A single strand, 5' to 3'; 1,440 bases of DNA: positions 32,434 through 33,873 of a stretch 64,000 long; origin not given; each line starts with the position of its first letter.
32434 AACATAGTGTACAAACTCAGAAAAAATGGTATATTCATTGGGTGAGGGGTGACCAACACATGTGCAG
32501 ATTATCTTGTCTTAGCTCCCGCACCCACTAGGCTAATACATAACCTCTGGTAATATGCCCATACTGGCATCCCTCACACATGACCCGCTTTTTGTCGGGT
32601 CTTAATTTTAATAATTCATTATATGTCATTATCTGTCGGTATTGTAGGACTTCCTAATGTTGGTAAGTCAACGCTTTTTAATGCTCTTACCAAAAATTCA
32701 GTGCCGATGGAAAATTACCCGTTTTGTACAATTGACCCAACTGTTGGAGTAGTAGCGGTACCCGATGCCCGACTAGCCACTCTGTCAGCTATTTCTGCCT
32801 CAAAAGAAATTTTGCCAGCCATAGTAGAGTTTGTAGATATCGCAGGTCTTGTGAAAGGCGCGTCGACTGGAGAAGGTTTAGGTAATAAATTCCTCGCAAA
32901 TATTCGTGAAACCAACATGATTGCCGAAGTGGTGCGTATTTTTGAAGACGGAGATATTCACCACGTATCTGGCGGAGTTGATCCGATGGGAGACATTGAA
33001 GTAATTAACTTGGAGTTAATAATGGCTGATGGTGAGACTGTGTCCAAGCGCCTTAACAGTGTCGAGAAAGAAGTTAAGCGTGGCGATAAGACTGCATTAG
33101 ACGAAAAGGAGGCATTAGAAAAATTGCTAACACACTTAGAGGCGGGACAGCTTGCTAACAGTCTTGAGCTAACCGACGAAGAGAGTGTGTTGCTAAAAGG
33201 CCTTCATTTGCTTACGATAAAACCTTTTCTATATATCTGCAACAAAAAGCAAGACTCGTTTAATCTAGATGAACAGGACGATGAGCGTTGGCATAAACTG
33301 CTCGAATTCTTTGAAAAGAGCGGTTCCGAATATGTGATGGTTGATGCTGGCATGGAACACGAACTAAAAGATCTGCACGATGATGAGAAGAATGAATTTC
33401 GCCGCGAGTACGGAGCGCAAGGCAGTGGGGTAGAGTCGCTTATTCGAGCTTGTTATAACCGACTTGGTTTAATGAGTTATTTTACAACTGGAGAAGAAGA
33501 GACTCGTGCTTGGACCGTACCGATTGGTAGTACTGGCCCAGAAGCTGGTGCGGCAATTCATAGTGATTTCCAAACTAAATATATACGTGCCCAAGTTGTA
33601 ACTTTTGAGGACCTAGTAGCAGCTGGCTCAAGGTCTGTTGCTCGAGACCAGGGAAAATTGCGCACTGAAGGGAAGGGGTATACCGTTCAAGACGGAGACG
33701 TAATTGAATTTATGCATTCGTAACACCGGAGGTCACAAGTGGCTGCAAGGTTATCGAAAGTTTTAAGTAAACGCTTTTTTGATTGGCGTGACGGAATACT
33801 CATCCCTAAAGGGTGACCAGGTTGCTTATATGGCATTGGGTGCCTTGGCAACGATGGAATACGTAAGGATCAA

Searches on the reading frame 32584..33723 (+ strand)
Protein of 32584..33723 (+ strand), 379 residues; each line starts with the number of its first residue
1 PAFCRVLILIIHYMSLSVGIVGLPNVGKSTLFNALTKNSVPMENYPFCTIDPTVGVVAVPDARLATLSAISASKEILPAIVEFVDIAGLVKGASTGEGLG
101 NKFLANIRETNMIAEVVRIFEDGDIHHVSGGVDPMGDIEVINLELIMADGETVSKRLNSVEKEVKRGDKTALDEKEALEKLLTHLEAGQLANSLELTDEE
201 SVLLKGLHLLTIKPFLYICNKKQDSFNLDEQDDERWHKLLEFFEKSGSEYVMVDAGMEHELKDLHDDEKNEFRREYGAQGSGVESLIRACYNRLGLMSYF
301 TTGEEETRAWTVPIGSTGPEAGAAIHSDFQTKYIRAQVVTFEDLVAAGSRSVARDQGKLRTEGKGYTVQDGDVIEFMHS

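Call 88: search_protein_families(library=pfam, proteins=[window:32584-33723:+], max_evalue=0.00001)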
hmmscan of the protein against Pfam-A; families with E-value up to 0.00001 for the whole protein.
window:32584-33723:+ (379 aa): 3 families
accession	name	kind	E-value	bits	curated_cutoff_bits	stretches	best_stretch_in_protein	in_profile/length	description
PF06071.19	YchF-GTPase_C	-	2.6e-30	104.8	27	1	296-377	1-82/84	Protein of unknown function (DUF933)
PF01926.29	MMR_HSR1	-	2.9e-20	72.9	21.9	1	18-120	2-85/113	50S ribosome-binding GTPase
PF02421.24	FeoB_N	-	1.1e-07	32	27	1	18-59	3-44/156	Ferrous iron transport protein B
